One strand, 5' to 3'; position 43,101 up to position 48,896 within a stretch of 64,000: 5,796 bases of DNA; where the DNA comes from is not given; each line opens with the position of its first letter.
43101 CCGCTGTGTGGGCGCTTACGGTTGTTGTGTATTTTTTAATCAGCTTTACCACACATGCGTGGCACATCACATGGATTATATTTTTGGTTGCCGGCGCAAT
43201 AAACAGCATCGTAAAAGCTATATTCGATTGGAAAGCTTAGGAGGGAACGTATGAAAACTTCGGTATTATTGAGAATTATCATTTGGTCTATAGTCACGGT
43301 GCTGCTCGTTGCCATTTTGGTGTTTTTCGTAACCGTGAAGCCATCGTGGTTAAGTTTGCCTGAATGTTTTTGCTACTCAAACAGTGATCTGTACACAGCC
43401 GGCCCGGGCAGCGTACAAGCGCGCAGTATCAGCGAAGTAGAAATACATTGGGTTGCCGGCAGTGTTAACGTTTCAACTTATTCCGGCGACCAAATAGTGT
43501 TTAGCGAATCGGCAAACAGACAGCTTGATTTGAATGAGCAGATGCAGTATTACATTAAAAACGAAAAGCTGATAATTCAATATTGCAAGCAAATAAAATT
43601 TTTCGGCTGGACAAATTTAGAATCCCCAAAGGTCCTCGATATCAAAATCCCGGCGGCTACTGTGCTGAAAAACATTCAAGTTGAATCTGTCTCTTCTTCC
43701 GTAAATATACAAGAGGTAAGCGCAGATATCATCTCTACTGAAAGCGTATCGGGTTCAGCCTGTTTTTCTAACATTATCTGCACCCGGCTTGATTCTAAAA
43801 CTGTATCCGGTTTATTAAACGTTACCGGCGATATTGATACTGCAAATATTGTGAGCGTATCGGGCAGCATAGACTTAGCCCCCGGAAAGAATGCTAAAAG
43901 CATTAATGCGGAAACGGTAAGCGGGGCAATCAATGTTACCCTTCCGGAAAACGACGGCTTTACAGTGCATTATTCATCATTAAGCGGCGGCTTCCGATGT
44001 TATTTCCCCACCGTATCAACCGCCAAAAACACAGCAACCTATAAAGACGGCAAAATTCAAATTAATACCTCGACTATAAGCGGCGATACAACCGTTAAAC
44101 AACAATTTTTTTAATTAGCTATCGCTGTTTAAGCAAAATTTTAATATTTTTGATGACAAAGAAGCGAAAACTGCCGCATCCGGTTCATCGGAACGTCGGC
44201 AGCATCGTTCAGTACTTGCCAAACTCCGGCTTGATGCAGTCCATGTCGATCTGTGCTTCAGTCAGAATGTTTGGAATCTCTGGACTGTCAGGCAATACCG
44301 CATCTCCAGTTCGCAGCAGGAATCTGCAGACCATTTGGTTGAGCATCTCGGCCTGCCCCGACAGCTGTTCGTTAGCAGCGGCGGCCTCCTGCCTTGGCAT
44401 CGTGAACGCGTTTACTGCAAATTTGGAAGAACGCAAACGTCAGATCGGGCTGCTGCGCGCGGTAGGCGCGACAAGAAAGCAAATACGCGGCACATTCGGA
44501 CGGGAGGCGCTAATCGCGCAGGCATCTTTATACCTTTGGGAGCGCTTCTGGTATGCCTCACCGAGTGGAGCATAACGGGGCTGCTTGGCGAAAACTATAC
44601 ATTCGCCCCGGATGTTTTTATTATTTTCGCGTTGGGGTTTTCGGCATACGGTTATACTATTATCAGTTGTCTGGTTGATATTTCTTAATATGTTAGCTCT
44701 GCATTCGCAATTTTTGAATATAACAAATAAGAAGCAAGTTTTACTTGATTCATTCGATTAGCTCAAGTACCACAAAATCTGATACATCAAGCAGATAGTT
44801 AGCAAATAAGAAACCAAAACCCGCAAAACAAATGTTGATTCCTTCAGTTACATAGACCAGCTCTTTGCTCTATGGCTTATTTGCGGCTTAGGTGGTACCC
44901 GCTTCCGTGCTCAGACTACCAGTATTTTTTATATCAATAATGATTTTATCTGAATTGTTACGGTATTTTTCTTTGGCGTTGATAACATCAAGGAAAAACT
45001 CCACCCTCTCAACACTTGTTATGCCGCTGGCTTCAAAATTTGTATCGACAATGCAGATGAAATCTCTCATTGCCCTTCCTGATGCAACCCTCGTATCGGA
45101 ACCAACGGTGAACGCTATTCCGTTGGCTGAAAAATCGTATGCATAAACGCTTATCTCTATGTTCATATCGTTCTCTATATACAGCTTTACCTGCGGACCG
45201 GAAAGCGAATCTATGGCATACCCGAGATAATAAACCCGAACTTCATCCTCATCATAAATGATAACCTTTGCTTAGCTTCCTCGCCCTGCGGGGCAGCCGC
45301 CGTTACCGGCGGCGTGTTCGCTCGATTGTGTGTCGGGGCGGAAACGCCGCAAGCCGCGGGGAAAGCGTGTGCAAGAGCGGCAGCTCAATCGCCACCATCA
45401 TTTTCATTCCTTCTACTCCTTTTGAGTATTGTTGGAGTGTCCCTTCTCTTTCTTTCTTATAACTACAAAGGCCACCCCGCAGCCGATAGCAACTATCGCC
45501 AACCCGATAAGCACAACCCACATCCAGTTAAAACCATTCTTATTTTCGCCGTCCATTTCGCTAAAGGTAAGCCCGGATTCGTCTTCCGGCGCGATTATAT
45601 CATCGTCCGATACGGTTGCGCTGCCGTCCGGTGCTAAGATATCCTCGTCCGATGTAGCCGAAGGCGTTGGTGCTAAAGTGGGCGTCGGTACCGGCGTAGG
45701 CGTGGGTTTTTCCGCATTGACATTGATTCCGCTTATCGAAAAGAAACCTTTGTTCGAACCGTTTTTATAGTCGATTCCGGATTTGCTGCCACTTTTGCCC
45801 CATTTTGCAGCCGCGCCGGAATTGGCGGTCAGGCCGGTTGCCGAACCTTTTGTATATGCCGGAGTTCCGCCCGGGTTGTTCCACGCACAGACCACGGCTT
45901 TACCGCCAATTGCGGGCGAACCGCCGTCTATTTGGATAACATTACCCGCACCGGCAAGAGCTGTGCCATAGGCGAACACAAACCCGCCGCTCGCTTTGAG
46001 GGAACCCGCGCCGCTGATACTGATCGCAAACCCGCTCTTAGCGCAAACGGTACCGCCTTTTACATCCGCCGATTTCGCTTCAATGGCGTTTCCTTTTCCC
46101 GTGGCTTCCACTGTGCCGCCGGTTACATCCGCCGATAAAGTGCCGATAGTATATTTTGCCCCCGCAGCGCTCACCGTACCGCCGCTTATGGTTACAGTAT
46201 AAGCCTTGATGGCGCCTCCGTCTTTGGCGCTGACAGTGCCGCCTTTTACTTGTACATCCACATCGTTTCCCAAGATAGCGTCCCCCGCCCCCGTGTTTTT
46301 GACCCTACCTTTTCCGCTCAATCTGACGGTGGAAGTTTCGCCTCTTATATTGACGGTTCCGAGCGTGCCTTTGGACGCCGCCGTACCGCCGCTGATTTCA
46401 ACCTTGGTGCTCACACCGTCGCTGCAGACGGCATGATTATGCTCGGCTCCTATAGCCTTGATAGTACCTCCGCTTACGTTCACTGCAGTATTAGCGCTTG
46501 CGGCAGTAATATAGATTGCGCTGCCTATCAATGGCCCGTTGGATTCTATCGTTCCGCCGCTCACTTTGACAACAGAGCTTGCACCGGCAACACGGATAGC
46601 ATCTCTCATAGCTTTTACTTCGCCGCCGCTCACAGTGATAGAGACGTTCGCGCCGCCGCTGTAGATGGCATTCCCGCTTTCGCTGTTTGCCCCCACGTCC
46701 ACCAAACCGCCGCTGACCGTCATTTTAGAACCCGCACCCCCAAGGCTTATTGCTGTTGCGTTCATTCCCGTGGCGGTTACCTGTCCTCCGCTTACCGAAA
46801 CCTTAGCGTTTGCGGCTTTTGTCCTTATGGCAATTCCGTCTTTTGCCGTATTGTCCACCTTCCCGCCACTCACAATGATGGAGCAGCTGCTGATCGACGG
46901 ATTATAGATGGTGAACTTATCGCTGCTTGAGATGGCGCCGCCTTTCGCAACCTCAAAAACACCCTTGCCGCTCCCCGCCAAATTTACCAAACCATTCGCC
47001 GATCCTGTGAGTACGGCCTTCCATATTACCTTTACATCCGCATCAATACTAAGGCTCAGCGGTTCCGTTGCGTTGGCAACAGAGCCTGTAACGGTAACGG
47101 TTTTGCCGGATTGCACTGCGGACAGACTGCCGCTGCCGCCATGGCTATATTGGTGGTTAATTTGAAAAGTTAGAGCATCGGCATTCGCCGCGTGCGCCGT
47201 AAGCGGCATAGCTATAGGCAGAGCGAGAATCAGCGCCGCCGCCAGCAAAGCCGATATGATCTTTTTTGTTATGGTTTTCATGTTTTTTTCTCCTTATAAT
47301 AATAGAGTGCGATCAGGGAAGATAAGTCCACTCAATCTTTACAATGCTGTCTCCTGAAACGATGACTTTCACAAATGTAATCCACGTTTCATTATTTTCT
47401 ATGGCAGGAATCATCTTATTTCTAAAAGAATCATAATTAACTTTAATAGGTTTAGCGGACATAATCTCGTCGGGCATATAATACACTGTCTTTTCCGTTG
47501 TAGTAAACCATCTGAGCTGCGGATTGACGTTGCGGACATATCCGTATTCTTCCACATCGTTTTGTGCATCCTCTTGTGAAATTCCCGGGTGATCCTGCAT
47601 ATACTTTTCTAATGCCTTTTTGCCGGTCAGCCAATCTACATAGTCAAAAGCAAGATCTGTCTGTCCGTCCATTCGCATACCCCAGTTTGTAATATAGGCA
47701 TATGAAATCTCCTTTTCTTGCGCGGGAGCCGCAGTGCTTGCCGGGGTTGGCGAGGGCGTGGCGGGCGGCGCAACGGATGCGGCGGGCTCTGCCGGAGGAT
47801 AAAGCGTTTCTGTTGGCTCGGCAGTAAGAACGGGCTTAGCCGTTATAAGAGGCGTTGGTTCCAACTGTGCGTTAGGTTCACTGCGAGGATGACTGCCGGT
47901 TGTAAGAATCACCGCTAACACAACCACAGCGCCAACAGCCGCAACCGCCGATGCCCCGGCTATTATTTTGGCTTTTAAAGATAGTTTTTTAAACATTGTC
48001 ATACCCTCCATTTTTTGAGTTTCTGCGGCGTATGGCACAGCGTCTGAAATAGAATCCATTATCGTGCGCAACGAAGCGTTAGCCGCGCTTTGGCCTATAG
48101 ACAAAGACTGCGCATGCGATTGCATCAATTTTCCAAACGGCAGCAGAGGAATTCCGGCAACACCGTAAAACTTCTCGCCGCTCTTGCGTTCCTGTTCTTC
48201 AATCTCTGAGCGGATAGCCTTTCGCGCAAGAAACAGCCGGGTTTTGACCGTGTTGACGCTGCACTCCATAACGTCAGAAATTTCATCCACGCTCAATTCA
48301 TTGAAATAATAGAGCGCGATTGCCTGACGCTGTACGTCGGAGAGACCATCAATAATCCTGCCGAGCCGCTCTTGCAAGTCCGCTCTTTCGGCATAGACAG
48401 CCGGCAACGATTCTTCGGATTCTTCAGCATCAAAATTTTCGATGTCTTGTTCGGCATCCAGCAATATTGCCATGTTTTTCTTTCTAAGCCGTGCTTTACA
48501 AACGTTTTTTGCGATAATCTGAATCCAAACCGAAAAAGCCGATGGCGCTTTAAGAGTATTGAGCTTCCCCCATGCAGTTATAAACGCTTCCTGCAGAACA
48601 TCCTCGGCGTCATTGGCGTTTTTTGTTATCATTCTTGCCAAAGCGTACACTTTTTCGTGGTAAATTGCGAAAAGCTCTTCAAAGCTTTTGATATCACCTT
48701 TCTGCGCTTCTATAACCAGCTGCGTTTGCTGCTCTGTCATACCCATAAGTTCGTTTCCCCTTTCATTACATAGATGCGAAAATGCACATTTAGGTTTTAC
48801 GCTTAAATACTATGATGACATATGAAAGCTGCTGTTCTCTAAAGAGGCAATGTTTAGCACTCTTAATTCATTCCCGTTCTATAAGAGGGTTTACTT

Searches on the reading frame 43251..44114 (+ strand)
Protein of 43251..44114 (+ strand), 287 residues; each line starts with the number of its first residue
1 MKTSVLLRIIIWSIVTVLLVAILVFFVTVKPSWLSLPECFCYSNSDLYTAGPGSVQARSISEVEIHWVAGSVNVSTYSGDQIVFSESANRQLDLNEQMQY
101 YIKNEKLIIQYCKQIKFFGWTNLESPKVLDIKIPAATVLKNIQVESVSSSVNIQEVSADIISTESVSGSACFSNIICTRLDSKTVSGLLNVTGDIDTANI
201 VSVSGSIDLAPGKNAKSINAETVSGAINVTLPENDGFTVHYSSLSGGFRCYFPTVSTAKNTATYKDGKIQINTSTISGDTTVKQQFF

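Call 13: search_protein_families(library=pfam, proteins=[window:43251-44114:+], max_evalue=0.00001)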
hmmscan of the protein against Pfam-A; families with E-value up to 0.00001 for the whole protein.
window:43251-44114:+ (287 aa): 1 family
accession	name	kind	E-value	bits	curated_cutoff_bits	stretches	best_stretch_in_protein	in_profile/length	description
PF13349.12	DUF4097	-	1.3e-12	48.1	22.9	1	136-282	95-246/247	Toastrack DUF4097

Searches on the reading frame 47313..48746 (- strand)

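Call 13: search_protein_families(library=pfam, proteins=[window:47313-48746:-], max_evalue=0.00001)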
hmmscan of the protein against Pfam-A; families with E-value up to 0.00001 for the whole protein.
window:47313-48746:- (477 aa): 4 families
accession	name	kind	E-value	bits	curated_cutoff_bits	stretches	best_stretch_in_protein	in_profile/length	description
PF08281.18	Sigma70_r4_2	-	8.9e-15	54.5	25.7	1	126-178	2-54/54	Sigma-70, region 4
PF04542.20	Sigma70_r2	-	1.2e-13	51.1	24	1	25-91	1-69/71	Sigma-70 region 2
PF07638.17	Sigma70_ECF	-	6.6e-10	39.6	21.1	1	7-182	4-183/185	ECF sigma factor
PF04545.22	Sigma70_r4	-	1.1e-07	31.7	24.1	1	132-179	2-49/50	Sigma-70, region 4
